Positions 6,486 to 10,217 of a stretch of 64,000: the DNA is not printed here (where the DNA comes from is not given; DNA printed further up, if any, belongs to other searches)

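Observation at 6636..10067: Ankyrin + catalytically dead subtilase + beta-barrel fusion protein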

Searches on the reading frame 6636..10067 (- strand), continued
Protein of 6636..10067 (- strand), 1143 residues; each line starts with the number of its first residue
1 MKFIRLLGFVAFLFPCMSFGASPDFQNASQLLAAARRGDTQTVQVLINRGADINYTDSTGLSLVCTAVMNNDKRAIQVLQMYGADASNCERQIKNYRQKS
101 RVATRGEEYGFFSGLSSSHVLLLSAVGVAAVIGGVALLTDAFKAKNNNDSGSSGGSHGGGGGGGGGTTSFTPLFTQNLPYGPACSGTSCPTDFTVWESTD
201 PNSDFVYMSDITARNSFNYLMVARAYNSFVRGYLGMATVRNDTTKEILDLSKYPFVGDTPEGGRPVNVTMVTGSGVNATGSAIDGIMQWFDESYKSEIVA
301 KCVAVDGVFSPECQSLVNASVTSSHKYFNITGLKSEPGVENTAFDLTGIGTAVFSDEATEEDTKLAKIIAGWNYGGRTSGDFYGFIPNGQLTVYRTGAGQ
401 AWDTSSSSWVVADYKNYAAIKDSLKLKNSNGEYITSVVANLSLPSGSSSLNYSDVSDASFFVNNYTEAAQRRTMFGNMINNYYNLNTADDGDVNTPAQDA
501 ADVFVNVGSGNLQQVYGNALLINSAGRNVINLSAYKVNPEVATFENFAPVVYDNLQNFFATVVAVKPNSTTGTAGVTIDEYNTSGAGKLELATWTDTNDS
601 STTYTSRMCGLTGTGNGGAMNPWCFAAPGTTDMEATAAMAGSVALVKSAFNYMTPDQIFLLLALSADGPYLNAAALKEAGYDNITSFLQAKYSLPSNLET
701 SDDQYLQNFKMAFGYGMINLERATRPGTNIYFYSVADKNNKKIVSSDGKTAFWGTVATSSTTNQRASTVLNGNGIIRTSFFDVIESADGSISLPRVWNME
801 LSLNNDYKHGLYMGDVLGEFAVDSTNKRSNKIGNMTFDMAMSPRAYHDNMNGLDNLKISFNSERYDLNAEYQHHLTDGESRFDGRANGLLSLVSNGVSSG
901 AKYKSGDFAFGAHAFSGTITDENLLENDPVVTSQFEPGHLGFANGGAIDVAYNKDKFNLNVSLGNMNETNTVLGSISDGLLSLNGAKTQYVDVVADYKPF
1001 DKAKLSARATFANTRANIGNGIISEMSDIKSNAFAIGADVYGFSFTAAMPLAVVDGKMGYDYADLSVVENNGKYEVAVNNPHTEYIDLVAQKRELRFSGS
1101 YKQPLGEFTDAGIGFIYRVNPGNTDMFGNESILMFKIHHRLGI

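Call 40: find_related_loci(query=A3, collection=genome_contigs, flank=9000)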
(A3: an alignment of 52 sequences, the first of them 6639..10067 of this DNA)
Query A3 (1143 aa) in genome_contigs; peptide patterns used: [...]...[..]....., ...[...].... (x = any residue, [..] = any of these).
315 stretches matched a pattern; 285 encode a relative of the query (tblastn E <= 1e-3); the best 80 are kept; 80 distinct loci.
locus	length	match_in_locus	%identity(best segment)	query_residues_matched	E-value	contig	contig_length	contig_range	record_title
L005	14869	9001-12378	70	1-1143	0e+0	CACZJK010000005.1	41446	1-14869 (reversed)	MAG: uncultured proteobacterium isolate RUG12675 genome assembly, contig: RUG12675_asm_5, whole genome shotgun sequence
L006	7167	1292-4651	66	1-1143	0e+0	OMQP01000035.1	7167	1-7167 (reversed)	uncultured proteobacterium isolate RUG791 genome assembly, contig: scaffold_13644, whole genome shotgun sequence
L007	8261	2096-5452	59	1-1143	0e+0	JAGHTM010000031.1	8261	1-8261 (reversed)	MAG: Candidatus Enterousia merdequi isolate E3_MB2_90 c_000000424462, whole genome shotgun sequence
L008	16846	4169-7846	66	1-1143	0e+0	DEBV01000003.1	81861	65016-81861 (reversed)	MAG TPA_asm: Alphaproteobacteria bacterium UBA2947 UBA2947_contig_7647, whole genome shotgun sequence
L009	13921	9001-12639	63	1-1143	0e+0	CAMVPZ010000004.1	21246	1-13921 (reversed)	MAG TPA_asm: uncultured proteobacterium isolate SRR8387715_bin.114_metaWRAP_v1.3_MAG genome assembly, contig: ERZ1420954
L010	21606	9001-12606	62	1-1143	0e+0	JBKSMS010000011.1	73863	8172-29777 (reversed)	MAG: Alphaproteobacteria bacterium isolate 82_22-119 k141_1961789, whole genome shotgun sequence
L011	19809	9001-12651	60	1-1143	0e+0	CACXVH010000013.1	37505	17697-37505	MAG: uncultured proteobacterium isolate RUG11635 genome assembly, contig: RUG11635_asm_13, whole genome shotgun sequence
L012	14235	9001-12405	67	1-1143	0e+0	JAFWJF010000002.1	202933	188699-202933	MAG: Alphaproteobacteria bacterium isolate RGIG5789 Sheep_Ileum-5__c70501, whole genome shotgun sequence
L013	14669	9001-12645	60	1-1143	0e+0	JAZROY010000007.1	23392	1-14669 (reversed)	MAG: Candidatus Enterousia sp. isolate T1900045382_YK20190072.MAGScoT_cleanbin_000027 SGB_6902_k141_189427, whole genome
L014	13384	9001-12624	60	1-1143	0e+0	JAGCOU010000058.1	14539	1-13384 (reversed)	MAG: Alphaproteobacteria bacterium isolate RGIG9986 Yak_Reticulum-3__c1354434, whole genome shotgun sequence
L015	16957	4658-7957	44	1-1143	0e+0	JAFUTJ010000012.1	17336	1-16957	MAG: Alphaproteobacteria bacterium isolate RGIG4808 Roe_deer_Reticulum-5__c920, whole genome shotgun sequence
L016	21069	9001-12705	58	1-1143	0e+0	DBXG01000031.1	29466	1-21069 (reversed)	MAG TPA_asm: Alphaproteobacteria bacterium UBA1218 UBA1218_contig_23883, whole genome shotgun sequence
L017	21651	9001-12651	68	1-1143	0e+0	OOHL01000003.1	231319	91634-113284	uncultured proteobacterium isolate RUG653 genome assembly, contig: scaffold_136, whole genome shotgun sequence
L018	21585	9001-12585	42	1-1143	0e+0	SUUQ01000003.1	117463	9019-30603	MAG: Alphaproteobacteria bacterium isolate SIG50 NODE_3727_length_117463_cov_8.411016, whole genome shotgun sequence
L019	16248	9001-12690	61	1-1143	0e+0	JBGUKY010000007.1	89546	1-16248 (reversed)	MAG: Candidatus Enterousia sp. isolate ruminal_MAG_27 ruminal_MAG_27_contig_0007, whole genome shotgun sequence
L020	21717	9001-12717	66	1-1143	0e+0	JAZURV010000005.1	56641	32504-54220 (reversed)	MAG: Candidatus Enterousia sp. isolate T1900044850_TS20190316.MAGScoT_cleanbin_000038 SGB_3006_k141_3881621, whole genom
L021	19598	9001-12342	43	1-1143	0e+0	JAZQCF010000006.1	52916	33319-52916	MAG: Candidatus Enterousia sp. isolate T1900044638_TS20190104.MAGScoT_cleanbin_000062 SGB_1213_k141_2198600, whole genom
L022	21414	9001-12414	43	1-1143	0e+0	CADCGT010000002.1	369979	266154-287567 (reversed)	MAG: uncultured proteobacterium isolate RUG14636 genome assembly, contig: RUG14636_asm_2, whole genome shotgun sequence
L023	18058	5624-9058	41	1-1143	0e+0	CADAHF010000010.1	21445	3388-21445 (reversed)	MAG: uncultured proteobacterium isolate RUG13292 genome assembly, contig: RUG13292_asm_10, whole genome shotgun sequence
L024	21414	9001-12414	42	1-1143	0e+0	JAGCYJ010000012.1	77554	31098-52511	MAG: Alphaproteobacteria bacterium isolate RGIG10235 Yak_Rumen-5__c2151496, whole genome shotgun sequence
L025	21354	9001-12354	41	1-1143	0e+0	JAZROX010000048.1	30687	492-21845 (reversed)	MAG: Candidatus Enterousia sp. isolate T1900045382_YK20190072.MAGScoT_cleanbin_000029 SGB_6903_k141_2344244, whole genom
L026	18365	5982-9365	42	1-1143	0e+0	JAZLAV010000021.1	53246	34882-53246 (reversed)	MAG: Candidatus Enterousia sp. isolate T1900045072_TC20190066.MAGScoT_cleanbin_000021 SGB_4619_k141_2125441, whole genom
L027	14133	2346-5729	42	1-1143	0e+0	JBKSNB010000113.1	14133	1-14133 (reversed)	MAG: Alphaproteobacteria bacterium isolate KH370_54 k141_1408164, whole genome shotgun sequence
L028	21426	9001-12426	43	1-1143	0e+0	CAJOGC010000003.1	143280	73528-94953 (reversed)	uncultured Alphaproteobacteria bacterium isolate Sheep_2_mag_61 genome assembly, contig: scaffold_100, whole genome shot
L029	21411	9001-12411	41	1-1143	0e+0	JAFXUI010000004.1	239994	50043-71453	MAG: Alphaproteobacteria bacterium isolate RGIG6753 Sheep_Rumen-3__c842883, whole genome shotgun sequence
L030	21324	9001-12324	40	1-1143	0e+0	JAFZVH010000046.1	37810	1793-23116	MAG: Alphaproteobacteria bacterium isolate RGIG8130 Water_buffalos_Rumen-3__c1489538, whole genome shotgun sequence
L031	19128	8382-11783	41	15-1143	0e+0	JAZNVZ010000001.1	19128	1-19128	MAG: Candidatus Enterousia sp. isolate T1900044786_TS20190252.MAGScoT_cleanbin_000030 SGB_2617_k141_1945106, whole genom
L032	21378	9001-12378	40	2-1143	0e+0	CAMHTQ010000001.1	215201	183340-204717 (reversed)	MAG: uncultured Alphaproteobacteria bacterium isolate SRR11784296_bin.8_metaWRAP_v1.3_MAG genome assembly, contig: ERZ12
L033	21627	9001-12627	39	1-1143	0e+0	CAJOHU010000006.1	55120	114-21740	uncultured Alphaproteobacteria bacterium isolate Red_deer_4_mag_124 genome assembly, contig: scaffold_1073, whole genome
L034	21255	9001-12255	41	39-1143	0e+0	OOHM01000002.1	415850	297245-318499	uncultured proteobacterium isolate RUG585 genome assembly, contig: scaffold_7, whole genome shotgun sequence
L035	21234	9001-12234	42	1-1143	0e+0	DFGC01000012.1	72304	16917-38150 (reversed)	MAG TPA_asm: Alphaproteobacteria bacterium UBA3760 UBA3760_contig_1588, whole genome shotgun sequence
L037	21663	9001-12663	57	1-1143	0e+0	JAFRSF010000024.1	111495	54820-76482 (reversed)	MAG: Alphaproteobacteria bacterium isolate RGIG2753 Goat_Omasum-5__c507405, whole genome shotgun sequence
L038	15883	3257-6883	39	1-1143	0e+0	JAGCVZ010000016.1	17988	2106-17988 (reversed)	MAG: Alphaproteobacteria bacterium isolate RGIG10173 Yak_Rumen-4__c2261819, whole genome shotgun sequence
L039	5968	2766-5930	40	25-1143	0e+0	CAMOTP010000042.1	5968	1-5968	MAG: uncultured Alphaproteobacteria bacterium isolate SRR873606_bin.101_metaWRAP_v1.3_MAG genome assembly, contig: NODE_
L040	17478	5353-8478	41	2-1143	0e+0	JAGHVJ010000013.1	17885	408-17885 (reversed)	MAG: Candidatus Enterousia onthequi isolate E5_MB2_19 c_000000419611, whole genome shotgun sequence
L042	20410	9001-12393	41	1-1143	0e+0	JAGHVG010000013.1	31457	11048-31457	MAG: Candidatus Enterousia scatequi isolate E5_MB2_120 c_000001310439, whole genome shotgun sequence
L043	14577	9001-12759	58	1-1143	0e+0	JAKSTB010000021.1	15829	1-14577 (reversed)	MAG: Alphaproteobacteria bacterium isolate Horse_feces296 MAG296_21, whole genome shotgun sequence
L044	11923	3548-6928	39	1-1143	0e+0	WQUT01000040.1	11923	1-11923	MAG: Proteobacteria bacterium isolate Cu122P5bin52 JGI20166J26741_11574029, whole genome shotgun sequence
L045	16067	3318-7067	51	1-1143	0e+0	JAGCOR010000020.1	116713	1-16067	MAG: Alphaproteobacteria bacterium isolate RGIG9983 Yak_Reticulum-3__c687203, whole genome shotgun sequence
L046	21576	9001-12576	38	1-1143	0e+0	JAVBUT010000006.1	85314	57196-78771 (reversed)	MAG: Alphaproteobacteria bacterium isolate EPI_MAG_00286 c_000008080477, whole genome shotgun sequence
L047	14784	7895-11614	51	1-1143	0e+0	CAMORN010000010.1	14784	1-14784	MAG: uncultured Alphaproteobacteria bacterium isolate SRR873606_bin.79_metaWRAP_v1.3_MAG genome assembly, contig: NODE_8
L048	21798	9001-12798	58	1-1143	0e+0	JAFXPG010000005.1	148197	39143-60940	MAG: Alphaproteobacteria bacterium isolate RGIG6621 Sheep_Rumen-1__c417413, whole genome shotgun sequence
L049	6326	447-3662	40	2-1143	0e+0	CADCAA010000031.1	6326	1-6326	MAG: uncultured proteobacterium isolate RUG14456 genome assembly, contig: RUG14456_asm_31, whole genome shotgun sequence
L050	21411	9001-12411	40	1-1143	0e+0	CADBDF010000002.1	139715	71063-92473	MAG: uncultured proteobacterium isolate RUG13870 genome assembly, contig: RUG13870_asm_2, whole genome shotgun sequence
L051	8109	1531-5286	51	1-1143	0e+0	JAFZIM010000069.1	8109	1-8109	MAG: Alphaproteobacteria bacterium isolate RGIG7797 Water_buffalos_Reticulum-1__c633931, whole genome shotgun sequence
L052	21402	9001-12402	40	1-1143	0e+0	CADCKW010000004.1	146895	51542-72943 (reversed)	MAG: uncultured proteobacterium isolate RUG14746 genome assembly, contig: RUG14746_asm_4, whole genome shotgun sequence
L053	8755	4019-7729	56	1-1143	0e+0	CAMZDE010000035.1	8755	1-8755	MAG TPA_asm: uncultured Alphaproteobacteria bacterium isolate SRR10912535_bin.7_metaWRAP_v1.3_MAG genome assembly, conti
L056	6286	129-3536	37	22-1143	0e+0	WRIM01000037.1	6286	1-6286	MAG: Alphaproteobacteria bacterium isolate Nt197P3bin44 Ga0082212_10029505, whole genome shotgun sequence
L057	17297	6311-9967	63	1-1143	0e+0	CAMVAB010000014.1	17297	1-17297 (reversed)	MAG TPA_asm: uncultured proteobacterium isolate SRR8387716_bin.61_metaWRAP_v1.3_MAG genome assembly, contig: ERZ14209542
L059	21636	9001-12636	44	1-1143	5e-180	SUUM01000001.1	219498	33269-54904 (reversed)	MAG: Alphaproteobacteria bacterium isolate SIG46 NODE_180_length_219498_cov_7.274562, whole genome shotgun sequence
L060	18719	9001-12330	42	1-1143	0e+0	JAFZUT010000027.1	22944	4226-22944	MAG: Alphaproteobacteria bacterium isolate RGIG8116 Water_buffalos_Rumen-3__c1939383, whole genome shotgun sequence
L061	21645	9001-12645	43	1-1143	2e-176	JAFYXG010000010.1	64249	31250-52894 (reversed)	MAG: Alphaproteobacteria bacterium isolate RGIG7505 Water_buffalos_Colon.Co__c1009779, whole genome shotgun sequence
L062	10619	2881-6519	43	1-1143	3e-175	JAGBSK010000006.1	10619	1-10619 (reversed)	MAG: Alphaproteobacteria bacterium isolate RGIG9404 Yak_Cecum-1__c93715, whole genome shotgun sequence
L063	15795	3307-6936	44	1-1143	7e-175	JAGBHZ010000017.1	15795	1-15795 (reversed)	MAG: Alphaproteobacteria bacterium isolate RGIG9136 Water_deer_Rectum.Co__c1425235, whole genome shotgun sequence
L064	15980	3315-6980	56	1-1143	0e+0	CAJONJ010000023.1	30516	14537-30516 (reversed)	uncultured Alphaproteobacteria bacterium isolate Rumen_Coassembly_mag_1281 genome assembly, contig: k87_15455552, whole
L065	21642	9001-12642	43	1-1143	1e-170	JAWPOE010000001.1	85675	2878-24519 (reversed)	MAG: Alphaproteobacteria bacterium isolate KA0040-166 k141_185656, whole genome shotgun sequence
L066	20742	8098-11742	44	1-1143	2e-169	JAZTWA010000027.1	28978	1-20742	MAG: Candidatus Enterousia sp. isolate T1900045335_YK20190024.MAGScoT_cleanbin_000047 SGB_6593_k141_1670349, whole genom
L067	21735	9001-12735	44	1-1143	6e-168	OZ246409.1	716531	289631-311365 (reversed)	MAG: uncultured Muribaculaceae bacterium isolate SRP089250_co1_503 genome assembly, chromosome: 1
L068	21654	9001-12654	43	1-1143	2e-167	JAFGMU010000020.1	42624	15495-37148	MAG: Alphaproteobacteria bacterium isolate Zod_Metabat.497 k87_4673190, whole genome shotgun sequence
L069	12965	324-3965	43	1-1143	2e-167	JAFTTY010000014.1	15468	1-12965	MAG: Alphaproteobacteria bacterium isolate RGIG4147 Roe_deer_Colon-1__c242520, whole genome shotgun sequence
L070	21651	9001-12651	44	1-1143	4e-164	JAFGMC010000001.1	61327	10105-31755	MAG: Alphaproteobacteria bacterium isolate Zod_Metabat.441 k87_329693, whole genome shotgun sequence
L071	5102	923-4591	43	1-1143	4e-167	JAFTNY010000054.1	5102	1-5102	MAG: Alphaproteobacteria bacterium isolate RGIG3991 Roe_deer_Cecum-4__c388006, whole genome shotgun sequence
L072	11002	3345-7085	41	1-1143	2e-161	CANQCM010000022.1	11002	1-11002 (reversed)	MAG: uncultured Alphaproteobacteria bacterium isolate Lapin-005__bin117 genome assembly, contig: Lapin-005__NODE_8233_le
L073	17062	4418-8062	42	1-1143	2e-170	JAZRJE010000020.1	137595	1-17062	MAG: Candidatus Enterousia sp. isolate T1900045469_YK20190160.MAGScoT_cleanbin_000038 SGB_7227_k141_2499842, whole genom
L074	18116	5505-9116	43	1-1143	3e-160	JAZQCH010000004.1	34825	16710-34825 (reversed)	MAG: Candidatus Enterousia sp. isolate T1900044638_TS20190104.MAGScoT_cleanbin_000052 SGB_1211_k141_592585, whole genome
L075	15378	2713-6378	40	1-1143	5e-160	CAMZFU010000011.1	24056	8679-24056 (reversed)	MAG TPA_asm: uncultured proteobacterium isolate SRR10912535_bin.38_metaWRAP_v1.3_MAG genome assembly, contig: ERZ1421001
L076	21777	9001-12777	44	1-1143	5e-160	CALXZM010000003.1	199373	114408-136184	MAG: uncultured Alphaproteobacteria bacterium isolate BRZ_LB__bin18 genome assembly, contig: BRZ_LB__NODE_51_length_1993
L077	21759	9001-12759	43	1-1143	7e-160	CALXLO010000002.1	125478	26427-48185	MAG: uncultured Alphaproteobacteria bacterium isolate BRZ_DB__bin25 genome assembly, contig: BRZ_DB__NODE_96_length_1254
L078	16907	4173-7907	44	1-1143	1e-159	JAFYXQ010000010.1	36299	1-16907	MAG: Alphaproteobacteria bacterium isolate RGIG7515 Water_buffalos_Colon.Co__c420026, whole genome shotgun sequence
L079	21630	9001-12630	42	1-1143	1e-159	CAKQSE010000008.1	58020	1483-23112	MAG: uncultured Alphaproteobacteria bacterium isolate REFINED_METABAT215_TOP10_CONTIGS_1500_ASSEMBLY_K77_MERGED__Hadza_M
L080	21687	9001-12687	44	1-1143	2e-159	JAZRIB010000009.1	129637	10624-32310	MAG: Candidatus Enterousia sp. isolate T1900045477_YK20190171.MAGScoT_cleanbin_000036 SGB_7287_k141_308728, whole genome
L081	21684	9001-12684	41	1-1143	1e-159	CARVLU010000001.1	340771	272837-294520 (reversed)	MAG TPA_asm: uncultured Alphaproteobacteria bacterium isolate MGBC118324 genome assembly, contig: MGBC118324.1, whole ge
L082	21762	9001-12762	44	1-1143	5e-159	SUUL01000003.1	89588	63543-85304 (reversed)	MAG: Alphaproteobacteria bacterium isolate SIG45 NODE_1501_length_89588_cov_2.521479, whole genome shotgun sequence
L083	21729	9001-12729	43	1-1143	3e-158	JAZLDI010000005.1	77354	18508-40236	MAG: Candidatus Enterousia sp. isolate T1900045038_TC20190031.MAGScoT_cleanbin_000032 SGB_4470_k141_1343699, whole genom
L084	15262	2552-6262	43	1-1143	4e-158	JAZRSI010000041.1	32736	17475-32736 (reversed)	MAG: Candidatus Enterousia sp. isolate T1900045347_YK20190037.MAGScoT_cleanbin_000032 SGB_6723_k141_1863090, whole genom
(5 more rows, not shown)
